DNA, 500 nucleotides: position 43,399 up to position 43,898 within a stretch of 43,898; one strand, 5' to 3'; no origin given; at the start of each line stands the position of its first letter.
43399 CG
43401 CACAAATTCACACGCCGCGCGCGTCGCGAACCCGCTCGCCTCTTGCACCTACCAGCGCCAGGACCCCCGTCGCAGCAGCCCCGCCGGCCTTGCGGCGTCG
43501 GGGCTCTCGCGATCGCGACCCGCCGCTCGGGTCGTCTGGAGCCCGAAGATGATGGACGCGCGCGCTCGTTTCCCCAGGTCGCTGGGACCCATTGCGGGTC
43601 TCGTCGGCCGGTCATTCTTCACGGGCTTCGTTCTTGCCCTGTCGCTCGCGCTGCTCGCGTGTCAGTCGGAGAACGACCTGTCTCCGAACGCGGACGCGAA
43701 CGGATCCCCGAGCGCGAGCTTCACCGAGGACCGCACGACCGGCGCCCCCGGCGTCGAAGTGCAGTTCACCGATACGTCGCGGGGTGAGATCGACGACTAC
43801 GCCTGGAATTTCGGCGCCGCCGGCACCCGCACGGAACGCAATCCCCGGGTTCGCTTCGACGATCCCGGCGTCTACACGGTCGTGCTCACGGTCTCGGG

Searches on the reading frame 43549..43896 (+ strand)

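Call 93: search_protein_families(library=pfam, proteins=[window:43549-43896:+], max_evalue=0.001)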
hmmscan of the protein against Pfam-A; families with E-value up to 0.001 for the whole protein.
window:43549-43896:+ (116 aa): 2 families
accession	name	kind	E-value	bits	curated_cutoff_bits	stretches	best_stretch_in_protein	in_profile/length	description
PF18911.6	PKD_4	-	3.2e-10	40.3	27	1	53-116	3-69/85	PKD domain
PF00801.26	PKD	-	2.1e-06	28.1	23.5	1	59-116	5-66/80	PKD domain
